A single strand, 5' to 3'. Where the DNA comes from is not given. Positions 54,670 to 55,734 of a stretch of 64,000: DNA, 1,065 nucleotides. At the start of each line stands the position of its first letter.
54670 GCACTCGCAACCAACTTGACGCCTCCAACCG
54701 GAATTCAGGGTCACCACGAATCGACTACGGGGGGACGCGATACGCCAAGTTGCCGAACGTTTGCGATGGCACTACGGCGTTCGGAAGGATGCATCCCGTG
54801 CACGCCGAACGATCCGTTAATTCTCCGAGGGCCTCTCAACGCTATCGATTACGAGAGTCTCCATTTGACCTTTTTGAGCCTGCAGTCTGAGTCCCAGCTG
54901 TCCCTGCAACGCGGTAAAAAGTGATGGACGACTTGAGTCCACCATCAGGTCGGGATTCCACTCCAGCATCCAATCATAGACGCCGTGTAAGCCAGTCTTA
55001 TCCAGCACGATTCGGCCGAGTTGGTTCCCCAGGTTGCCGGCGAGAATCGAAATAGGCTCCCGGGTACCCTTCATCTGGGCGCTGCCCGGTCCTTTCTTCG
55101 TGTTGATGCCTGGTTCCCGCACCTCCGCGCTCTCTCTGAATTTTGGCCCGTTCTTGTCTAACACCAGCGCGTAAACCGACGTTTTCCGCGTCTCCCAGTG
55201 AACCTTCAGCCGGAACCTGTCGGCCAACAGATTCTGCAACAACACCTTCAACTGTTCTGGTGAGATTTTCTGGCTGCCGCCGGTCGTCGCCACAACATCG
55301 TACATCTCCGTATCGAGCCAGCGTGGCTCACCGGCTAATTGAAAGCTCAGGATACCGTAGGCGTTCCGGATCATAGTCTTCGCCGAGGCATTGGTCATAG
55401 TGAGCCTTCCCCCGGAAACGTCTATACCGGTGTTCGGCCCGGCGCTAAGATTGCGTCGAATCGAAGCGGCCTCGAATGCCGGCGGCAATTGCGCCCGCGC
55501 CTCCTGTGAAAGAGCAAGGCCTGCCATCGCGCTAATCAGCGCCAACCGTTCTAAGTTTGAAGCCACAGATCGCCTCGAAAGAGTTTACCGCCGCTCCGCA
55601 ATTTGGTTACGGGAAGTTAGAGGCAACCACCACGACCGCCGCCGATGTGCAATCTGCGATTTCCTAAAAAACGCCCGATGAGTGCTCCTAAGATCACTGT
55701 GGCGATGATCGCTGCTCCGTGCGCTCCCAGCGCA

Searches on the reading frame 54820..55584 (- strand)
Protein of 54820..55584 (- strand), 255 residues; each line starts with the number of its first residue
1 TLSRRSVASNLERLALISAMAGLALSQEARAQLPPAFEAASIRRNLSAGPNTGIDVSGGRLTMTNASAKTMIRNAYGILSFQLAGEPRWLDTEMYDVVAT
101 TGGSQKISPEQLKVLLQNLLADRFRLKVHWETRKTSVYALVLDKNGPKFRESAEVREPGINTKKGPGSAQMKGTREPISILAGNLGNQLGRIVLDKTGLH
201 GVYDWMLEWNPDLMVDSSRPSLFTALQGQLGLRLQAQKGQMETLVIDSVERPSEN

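Call 64: search_protein_families(library=pfam, proteins=[window:54820-55584:-])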
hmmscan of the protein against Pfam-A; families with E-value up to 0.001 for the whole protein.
window:54820-55584:- (255 aa): 1 family
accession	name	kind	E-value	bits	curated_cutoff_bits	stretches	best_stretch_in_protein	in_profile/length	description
PF12543.13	DUF3738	-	2.3e-51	175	22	1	69-249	1-190/190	Protein of unknown function (DUF3738)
